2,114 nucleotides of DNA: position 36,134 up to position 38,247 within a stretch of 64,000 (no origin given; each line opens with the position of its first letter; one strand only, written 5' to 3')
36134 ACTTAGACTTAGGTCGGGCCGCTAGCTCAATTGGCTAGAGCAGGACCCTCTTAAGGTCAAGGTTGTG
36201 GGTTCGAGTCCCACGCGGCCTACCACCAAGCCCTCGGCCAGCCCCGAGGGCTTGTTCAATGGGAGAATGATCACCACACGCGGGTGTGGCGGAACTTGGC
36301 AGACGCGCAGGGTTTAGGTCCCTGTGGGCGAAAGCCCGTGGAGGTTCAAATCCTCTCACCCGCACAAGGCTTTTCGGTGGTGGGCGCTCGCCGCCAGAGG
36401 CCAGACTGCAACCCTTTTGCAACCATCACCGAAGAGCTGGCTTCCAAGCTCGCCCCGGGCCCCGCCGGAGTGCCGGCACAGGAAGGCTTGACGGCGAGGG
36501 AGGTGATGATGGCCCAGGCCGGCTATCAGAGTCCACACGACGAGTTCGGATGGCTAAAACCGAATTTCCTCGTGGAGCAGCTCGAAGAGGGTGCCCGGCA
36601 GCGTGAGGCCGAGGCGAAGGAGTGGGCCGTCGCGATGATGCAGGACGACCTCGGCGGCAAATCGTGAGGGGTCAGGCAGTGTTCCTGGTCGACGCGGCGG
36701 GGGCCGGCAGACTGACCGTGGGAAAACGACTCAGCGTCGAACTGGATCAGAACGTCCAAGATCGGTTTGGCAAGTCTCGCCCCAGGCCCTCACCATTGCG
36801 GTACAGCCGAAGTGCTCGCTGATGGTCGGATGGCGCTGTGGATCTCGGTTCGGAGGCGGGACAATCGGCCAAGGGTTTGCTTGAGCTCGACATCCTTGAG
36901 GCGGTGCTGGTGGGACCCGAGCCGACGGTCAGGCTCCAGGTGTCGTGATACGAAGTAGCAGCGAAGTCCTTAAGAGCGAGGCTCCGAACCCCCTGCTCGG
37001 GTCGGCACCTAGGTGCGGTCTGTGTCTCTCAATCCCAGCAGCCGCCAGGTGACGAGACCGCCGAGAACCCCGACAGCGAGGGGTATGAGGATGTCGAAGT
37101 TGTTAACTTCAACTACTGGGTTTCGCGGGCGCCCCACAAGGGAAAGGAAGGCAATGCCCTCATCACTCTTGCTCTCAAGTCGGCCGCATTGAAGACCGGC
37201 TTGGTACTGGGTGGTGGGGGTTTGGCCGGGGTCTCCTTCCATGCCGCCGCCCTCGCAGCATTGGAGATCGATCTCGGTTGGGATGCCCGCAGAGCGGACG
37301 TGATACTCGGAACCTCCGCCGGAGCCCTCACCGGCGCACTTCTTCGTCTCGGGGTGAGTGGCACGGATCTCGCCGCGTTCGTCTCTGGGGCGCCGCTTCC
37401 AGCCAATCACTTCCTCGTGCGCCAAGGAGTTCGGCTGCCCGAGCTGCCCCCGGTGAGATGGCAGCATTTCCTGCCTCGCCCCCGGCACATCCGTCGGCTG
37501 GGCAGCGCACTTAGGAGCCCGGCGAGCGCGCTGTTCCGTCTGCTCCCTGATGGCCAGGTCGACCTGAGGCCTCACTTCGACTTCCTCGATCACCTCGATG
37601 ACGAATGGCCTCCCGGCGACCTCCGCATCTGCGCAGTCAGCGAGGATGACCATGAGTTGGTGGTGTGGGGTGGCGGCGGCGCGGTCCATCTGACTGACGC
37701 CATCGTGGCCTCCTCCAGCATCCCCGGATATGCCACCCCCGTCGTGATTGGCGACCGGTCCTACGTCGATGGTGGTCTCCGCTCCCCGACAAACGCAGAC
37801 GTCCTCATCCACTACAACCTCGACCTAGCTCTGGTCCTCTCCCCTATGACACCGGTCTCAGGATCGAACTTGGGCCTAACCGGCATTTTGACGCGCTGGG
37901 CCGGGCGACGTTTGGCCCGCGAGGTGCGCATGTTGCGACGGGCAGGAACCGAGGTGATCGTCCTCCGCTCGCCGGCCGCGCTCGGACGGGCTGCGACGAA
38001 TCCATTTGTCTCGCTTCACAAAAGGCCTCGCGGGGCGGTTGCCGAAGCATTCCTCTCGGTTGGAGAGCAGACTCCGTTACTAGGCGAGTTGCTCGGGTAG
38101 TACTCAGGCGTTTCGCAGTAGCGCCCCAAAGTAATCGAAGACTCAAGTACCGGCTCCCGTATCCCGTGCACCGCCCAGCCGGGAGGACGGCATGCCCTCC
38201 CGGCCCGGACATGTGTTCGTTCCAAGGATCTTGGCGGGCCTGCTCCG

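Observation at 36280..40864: tRNA-Leu(TAG) is followed by a 4.5-kb insert ending in a second copy of the tRNA 3' half, with no integrase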

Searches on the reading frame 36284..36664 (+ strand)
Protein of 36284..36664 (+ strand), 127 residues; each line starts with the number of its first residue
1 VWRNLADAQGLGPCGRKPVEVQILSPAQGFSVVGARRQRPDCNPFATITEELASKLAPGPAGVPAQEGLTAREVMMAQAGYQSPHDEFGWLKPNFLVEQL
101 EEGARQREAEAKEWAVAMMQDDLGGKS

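Call 9: search_protein_families(library=pfam, proteins=[window:36284-36664:+], max_evalue=0.1)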
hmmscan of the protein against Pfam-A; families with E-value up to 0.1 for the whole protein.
window:36284-36664:+ (127 aa): 1 family
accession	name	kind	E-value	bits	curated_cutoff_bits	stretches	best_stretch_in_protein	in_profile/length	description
PF22552.1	TY-Chap3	-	0.058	14.5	27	1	27-105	19-92/117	T3SS (YopN, CesT) and YbjN peptide-binding chaperone 3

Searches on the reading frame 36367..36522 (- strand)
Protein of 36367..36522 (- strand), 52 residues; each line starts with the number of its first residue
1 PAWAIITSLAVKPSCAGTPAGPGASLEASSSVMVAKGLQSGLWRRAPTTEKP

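Call 46: search_protein_families(library=pfam, alignment_id=A3, max_evalue=0.01)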
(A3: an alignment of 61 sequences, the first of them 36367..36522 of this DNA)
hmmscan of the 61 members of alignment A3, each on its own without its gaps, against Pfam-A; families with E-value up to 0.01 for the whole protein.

A. member 1, window:36367-36522:- (52 aa): 0 families

B. families by the number of members that match (of 61 scanned): 1 family
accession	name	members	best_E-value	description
PF01734.28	Patatin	1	7.9e-16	Patatin-like phospholipase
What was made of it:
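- On CIME (cis-mobilisable element): The genes are absent (call 46).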

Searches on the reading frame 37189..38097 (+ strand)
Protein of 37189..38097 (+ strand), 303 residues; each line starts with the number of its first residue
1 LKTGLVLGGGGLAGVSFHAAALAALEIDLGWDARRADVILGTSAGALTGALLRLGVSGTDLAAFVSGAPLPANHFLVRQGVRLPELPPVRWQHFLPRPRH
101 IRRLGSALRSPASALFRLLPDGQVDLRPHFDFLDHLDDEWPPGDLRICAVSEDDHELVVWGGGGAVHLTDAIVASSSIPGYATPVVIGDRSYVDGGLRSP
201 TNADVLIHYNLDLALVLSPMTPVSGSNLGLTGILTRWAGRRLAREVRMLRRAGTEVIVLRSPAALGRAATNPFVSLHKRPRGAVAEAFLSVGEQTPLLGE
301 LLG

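Call 9: search_protein_families(library=pfam, proteins=[window:37189-38097:+], max_evalue=0.1)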
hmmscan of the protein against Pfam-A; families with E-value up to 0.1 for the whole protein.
window:37189-38097:+ (303 aa): 1 family
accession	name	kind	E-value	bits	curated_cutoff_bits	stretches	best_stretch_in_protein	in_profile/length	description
PF01734.28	Patatin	-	4.7e-16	60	27.7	1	5-207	1-191/191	Patatin-like phospholipase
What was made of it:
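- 37118..38100 (+): Patatin-like phospholipase gene module. ORF at 37189-38100 (TTG start), preceded by a conserved 12-codon uORF (37154-37192) whose stop overlaps the start codon. PF01734 at 60 bits (call 9).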

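Call 52: find_homologous_proteins(query=window:37189-38097:+, max_evalue=1e-10)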
Query window:37189-38097:+ (303 aa): 889 proteins with E <= 1e-10 among 8000 candidates; the best 120 are listed.
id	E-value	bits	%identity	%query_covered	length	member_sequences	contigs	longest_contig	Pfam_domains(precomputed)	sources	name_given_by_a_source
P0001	5.8e-178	609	93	95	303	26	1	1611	PF01734.28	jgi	jgi:NTE family protein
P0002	1.1e-177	608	93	95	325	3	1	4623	PF01734.28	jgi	-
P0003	3.8e-175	600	92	100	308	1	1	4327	PF01734.28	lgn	-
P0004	3.2e-172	590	91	100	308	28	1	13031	PF01734.28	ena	-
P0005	3.5e-172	590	92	95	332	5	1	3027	PF01734.28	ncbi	-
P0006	2.2e-170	584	88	95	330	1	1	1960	PF01734.28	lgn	-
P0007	1.5e-169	581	89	95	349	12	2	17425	PF01734.28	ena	-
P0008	2.8e-166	571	89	95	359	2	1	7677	PF01734.28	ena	-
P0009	2.9e-146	505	89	88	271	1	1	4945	PF01734.28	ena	-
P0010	7.1e-142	490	84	88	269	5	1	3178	PF01734.28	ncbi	-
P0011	4.1e-141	488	86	87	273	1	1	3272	PF01734.28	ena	-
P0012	1.6e-134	466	73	100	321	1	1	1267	PF01734.28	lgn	-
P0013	3.8e-127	442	68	95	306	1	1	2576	PF01734.28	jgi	jgi:NTE family protein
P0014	1.5e-77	279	50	95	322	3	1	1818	PF01734.28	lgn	-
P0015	1.2e-76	276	51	95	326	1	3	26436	PF01734.28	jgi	jgi:NTE family protein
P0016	1.2e-75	273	49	92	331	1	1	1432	PF01734.28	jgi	jgi:NTE family protein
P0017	2.1e-75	272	50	95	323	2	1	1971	PF01734.28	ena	-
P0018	4.9e-75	271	48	94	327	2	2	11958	PF01734.28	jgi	jgi:NTE family protein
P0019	7.5e-75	270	86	47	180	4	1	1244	PF01734.28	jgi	jgi:predicted acylesterase/phospholipase RssA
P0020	3.3e-71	258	47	95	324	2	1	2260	PF01734.28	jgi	jgi:NTE family protein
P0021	1.8e-70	256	47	94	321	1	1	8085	PF01734.28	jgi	jgi:NTE family protein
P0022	2.8e-64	236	44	91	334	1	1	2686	PF01734.28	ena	-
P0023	2.4e-59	219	45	91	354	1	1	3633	PF01734.28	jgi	jgi:NTE family protein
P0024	1.3e-56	210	42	95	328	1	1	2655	PF01734.28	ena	-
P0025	5.5e-56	208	43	92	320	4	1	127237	PF01734.28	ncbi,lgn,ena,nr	ncbi:MAG TPA: patatin-like phospholipase family protein [Acidimicrobiales bacterium]|nr:patatin-like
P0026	9.1e-56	208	43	95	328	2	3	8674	PF01734.28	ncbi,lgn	-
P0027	1.8e-55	207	42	89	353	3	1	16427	PF01734.28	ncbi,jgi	-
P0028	1.9e-55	207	42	92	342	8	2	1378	PF01734.28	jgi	jgi:NTE family protein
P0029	2.7e-55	206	43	89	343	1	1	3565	PF01734.28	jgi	jgi:NTE family protein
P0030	3.1e-55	206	42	94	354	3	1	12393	PF01734.28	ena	-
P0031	7.5e-55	205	41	89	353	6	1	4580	PF01734.28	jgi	jgi:NTE family protein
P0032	1.4e-54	204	43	97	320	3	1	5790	PF01734.28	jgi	jgi:NTE family protein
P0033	3.6e-54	202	43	97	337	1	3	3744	PF01734.28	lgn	-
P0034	3.6e-54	202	42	97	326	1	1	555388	PF01734.28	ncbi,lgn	-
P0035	6.8e-54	201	41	92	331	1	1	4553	PF01734.28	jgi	jgi:NTE family protein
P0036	1.3e-53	201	43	97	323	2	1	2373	PF01734.28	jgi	jgi:NTE family protein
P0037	1.5e-53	200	43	97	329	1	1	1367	PF01734.28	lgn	-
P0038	2.0e-53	200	43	92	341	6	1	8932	PF01734.28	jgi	jgi:NTE family protein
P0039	2.2e-53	200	43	92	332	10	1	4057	PF01734.28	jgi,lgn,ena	-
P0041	3.8e-53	199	43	94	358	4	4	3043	PF01734.28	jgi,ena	-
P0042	4.0e-53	199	42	97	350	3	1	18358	PF01734.28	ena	-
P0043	5.3e-53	199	44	92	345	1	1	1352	PF01734.28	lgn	-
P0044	9.1e-53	198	43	89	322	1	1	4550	PF01734.28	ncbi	ncbi:MAG: patatin-like phospholipase family protein [Acidimicrobiia bacterium]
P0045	9.3e-53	198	43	96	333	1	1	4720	PF01734.28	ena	-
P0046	1.2e-52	197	39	92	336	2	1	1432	PF01734.28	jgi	-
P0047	2.7e-52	196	43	97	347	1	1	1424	PF01734.28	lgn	-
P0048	3.1e-52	196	42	89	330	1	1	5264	PF01734.28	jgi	jgi:NTE family protein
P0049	3.2e-52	196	47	85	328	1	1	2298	PF01734.28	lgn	-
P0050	3.4e-52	196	41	89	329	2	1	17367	PF01734.28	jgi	jgi:NTE family protein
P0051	3.9e-52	196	42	92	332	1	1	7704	PF01734.28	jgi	jgi:NTE family protein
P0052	4.5e-52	195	44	85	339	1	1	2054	PF01734.28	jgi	jgi:NTE family protein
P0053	4.6e-52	195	45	85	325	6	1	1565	PF01734.28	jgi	jgi:NTE family protein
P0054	5.1e-52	195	43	100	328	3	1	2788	PF01734.28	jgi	jgi:NTE family protein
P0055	5.6e-52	195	43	97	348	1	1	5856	PF01734.28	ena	-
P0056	5.7e-52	195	41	94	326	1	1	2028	PF01734.28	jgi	jgi:NTE family protein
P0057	7.4e-52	195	42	89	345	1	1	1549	PF01734.28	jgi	jgi:NTE family protein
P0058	1.0e-51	194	44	81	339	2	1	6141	PF01734.28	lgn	-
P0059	1.1e-51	194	41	92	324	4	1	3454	PF01734.28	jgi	jgi:NTE family protein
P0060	1.2e-51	194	40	89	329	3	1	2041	PF01734.28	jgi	jgi:NTE family protein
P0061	1.2e-51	194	42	96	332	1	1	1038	PF01734.28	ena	-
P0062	1.3e-51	194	42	94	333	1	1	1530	PF01734.28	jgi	jgi:NTE family protein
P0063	1.4e-51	194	41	94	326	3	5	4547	PF01734.28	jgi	jgi:NTE family protein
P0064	1.4e-51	194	41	94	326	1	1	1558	PF01734.28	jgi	jgi:NTE family protein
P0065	1.4e-51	194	41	94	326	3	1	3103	PF01734.28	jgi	-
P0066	1.6e-51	194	42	97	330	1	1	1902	PF01734.28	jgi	jgi:NTE family protein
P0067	1.6e-51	194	39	97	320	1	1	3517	PF01734.28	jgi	jgi:NTE family protein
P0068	1.9e-51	193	41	92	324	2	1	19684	PF01734.28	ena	-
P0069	2.2e-51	193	41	92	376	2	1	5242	PF01734.28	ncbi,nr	ncbi:MAG TPA: patatin-like phospholipase family protein [Acidimicrobiia bacterium]|nr:patatin-like p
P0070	3.1e-51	193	42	92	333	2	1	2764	PF01734.28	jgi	jgi:NTE family protein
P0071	3.8e-51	192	41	97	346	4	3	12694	PF01734.28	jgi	jgi:NTE family protein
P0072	3.9e-51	192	41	94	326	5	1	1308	PF01734.28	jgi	jgi:NTE family protein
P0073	4.1e-51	192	40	96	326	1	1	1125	PF01734.28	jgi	-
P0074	6.0e-51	192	44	96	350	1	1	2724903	PF01734.28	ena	-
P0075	6.8e-51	192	40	89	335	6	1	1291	PF01734.28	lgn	-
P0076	7.1e-51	192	44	100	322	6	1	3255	PF01734.28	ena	-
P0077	7.6e-51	191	41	89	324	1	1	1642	PF01734.28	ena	-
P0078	9.7e-51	191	39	89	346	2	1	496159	PF01734.28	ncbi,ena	-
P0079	1.1e-50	191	39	92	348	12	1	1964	PF01734.28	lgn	-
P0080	1.2e-50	191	42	97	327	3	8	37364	PF01734.28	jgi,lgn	jgi:NTE family protein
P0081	1.3e-50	191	43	95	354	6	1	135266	PF01734.28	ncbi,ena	-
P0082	1.7e-50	190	41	92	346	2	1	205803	PF01734.28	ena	-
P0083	3.7e-50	189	42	97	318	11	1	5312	PF01734.28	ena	-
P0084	4.3e-50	189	40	92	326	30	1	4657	PF01734.28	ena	-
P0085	4.6e-50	189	42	89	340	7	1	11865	PF01734.28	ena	-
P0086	7.2e-50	188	37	92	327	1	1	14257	PF01734.28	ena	-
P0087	9.6e-50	188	41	93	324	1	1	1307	PF01734.28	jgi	jgi:NTE family protein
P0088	1.0e-49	188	40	89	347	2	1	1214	PF01734.28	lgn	-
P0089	1.1e-49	188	44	97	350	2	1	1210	PF01734.28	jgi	jgi:NTE family protein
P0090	1.2e-49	187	40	89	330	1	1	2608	PF01734.28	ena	-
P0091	1.3e-49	187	41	93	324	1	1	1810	PF01734.28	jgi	jgi:NTE family protein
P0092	1.3e-49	187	39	92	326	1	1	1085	PF01734.28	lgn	-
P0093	1.4e-49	187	41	92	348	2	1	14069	PF01734.28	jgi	jgi:NTE family protein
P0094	1.5e-49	187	40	92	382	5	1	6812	PF01734.28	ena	-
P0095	1.7e-49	187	43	100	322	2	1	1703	PF01734.28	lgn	-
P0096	1.7e-49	187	42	92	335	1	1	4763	PF01734.28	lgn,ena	-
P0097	1.9e-49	187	41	83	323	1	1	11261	PF01734.28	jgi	jgi:NTE family protein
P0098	2.1e-49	187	41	92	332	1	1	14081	PF01734.28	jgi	jgi:NTE family protein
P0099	2.2e-49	187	40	92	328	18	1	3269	PF01734.28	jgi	jgi:NTE family protein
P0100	2.6e-49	186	40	92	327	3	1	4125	PF01734.28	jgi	jgi:NTE family protein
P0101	2.8e-49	186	42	98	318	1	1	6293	PF01734.28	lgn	-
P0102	3.2e-49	186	40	89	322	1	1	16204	PF01734.28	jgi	jgi:NTE family protein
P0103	3.7e-49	186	42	96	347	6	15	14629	PF01734.28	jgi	jgi:NTE family protein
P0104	4.6e-49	186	40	92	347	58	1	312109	PF01734.28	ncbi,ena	-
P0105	6.0e-49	185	41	94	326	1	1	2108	PF01734.28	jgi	jgi:NTE family protein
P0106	6.0e-49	185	42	83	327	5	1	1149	PF01734.28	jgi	jgi:NTE family protein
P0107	6.0e-49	185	43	95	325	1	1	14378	PF01734.28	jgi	jgi:NTE family protein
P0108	9.7e-49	185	40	93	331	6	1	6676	PF01734.28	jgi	jgi:NTE family protein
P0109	1.0e-48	184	39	89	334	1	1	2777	PF01734.28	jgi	-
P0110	1.2e-48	184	38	97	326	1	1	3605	PF01734.28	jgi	jgi:NTE family protein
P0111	1.2e-48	184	38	97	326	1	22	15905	PF01734.28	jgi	jgi:NTE family protein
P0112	1.2e-48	184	38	97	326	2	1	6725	PF01734.28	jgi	jgi:NTE family protein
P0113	1.4e-48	184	38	97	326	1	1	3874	PF01734.28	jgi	jgi:NTE family protein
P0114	1.5e-48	184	43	96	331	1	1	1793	PF01734.28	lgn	-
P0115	1.6e-48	184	41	93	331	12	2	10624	PF01734.28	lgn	-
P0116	1.7e-48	184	38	97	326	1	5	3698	PF01734.28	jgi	jgi:NTE family protein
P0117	1.7e-48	184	45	82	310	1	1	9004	PF01734.28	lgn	-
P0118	2.0e-48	184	41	93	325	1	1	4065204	PF01734.28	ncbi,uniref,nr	ncbi:NTE family protein [Blastococcus colisei]|uniref:NTE family protein n=1 Tax=Blastococcus colise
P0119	2.1e-48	183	40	89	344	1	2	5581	PF01734.28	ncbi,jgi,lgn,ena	-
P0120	2.2e-48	183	42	88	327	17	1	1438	PF01734.28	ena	-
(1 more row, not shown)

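Call 53: find_encoding_contigs(protein=P0004, flank=8000, max_places=3)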
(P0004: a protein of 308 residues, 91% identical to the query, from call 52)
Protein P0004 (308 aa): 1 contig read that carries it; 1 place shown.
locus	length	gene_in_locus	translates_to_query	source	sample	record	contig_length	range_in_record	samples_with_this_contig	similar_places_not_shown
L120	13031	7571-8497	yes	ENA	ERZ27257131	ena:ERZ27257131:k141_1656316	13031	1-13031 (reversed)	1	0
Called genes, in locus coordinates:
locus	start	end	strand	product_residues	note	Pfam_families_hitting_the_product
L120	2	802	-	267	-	?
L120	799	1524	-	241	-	PF01061:ABC2_membrane, PF12698:ABC2_membrane_3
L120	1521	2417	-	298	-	PF00005:ABC_tran, PF13304:AAA_21 (faint)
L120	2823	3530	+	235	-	-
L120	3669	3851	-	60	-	-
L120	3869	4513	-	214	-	PF02517:Rce1-like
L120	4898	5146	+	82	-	-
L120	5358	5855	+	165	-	PF01243:PNPOx_N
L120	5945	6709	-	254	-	PF01209:Ubie_methyltran, PF02353:CMAS (weak), PF13489:Methyltransf_23, PF01135:PCMT (weak), PF13847:Methyltransf_31, PF08241:Methyltransf_11, PF08242:Methyltransf_12, PF13649:Methyltransf_25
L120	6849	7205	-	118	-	-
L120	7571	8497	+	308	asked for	PF01734:Patatin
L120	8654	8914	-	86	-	-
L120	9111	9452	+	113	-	PF01022:HTH_5 (weak)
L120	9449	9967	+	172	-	PF10604:Polyketide_cyc2, PF08327:AHSA1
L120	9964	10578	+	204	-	PF01872:RibD_C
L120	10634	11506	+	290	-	PF00561:Abhydrolase_1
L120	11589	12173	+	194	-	PF01872:RibD_C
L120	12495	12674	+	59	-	-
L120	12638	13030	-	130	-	?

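Call 54: find_encoding_contigs(protein=P0007, flank=8000, max_places=3)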
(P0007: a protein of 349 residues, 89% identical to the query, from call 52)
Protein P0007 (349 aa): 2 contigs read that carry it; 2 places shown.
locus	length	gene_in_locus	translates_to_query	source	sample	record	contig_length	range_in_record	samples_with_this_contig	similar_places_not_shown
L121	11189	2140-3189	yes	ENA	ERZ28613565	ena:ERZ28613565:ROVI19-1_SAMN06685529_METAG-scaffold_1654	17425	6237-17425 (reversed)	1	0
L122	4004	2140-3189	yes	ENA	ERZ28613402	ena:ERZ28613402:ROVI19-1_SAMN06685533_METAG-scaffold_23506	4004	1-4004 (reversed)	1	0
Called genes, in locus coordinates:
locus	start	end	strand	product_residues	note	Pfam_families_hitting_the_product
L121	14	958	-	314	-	-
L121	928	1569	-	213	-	-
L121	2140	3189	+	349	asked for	PF01734:Patatin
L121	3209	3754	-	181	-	PF00395:SLH (faint), PF05901:Excalibur (weak)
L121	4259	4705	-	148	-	PF22769:DCD, PF00692:dUTPase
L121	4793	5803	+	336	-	-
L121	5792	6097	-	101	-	PF03477:ATP-cone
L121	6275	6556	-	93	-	PF01476:LysM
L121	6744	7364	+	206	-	PF01726:LexA_DNA_bind, PF00717:Peptidase_S24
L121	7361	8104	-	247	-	PF01678:DAP_epimerase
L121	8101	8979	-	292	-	PF01715:IPPT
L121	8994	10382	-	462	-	PF00919:UPF0004, PF04055:Radical_SAM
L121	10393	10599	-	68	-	-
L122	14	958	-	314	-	-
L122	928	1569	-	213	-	-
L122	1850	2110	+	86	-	-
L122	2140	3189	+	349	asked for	PF01734:Patatin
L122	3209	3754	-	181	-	PF00395:SLH (faint), PF05901:Excalibur (weak)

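Call 55: find_encoding_contigs(protein=P0008, flank=8000, max_places=3)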
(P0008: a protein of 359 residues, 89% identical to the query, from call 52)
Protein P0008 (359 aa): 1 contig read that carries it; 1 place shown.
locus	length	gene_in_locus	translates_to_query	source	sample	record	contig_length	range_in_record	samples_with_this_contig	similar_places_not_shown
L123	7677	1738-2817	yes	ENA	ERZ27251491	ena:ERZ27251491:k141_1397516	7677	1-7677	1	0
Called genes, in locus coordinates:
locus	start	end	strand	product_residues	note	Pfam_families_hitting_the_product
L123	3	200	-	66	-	?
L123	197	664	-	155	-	PF00230:MIP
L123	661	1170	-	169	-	-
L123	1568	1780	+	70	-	-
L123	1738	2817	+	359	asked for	PF01734:Patatin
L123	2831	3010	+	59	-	-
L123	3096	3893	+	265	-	PF01149:Fapy_DNA_glyco (weak), PF06831:H2TH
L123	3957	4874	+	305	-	PF01904:DUF72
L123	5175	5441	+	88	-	-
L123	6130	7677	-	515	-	?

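Call 69: search_protein_families(library=ncbifam, proteins=[window:37189-38097:+], max_evalue=0.01)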
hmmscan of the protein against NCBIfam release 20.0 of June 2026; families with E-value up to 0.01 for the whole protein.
window:37189-38097:+ (303 aa): 1 family
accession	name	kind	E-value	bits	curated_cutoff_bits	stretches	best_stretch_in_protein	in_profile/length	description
NF041079.1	CBASS_lipase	equivalog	0.00029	20.2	200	0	5-62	4-61/317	CBASS cGAMP-activated phospholipase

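Call 96: search_protein_families(library=padloc, proteins=[window:37189-38097:+], max_evalue=0.01)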
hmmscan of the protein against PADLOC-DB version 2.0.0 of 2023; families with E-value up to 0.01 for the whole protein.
window:37189-38097:+ (303 aa): 2 families
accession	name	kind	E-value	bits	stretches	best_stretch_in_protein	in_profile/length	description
PDLC00758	Effector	-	9.5e-06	23.1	1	5-64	9-69/331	Phospholipase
PDLC00757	Effector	-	0.00069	17.1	0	5-61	13-69/331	Phospholipase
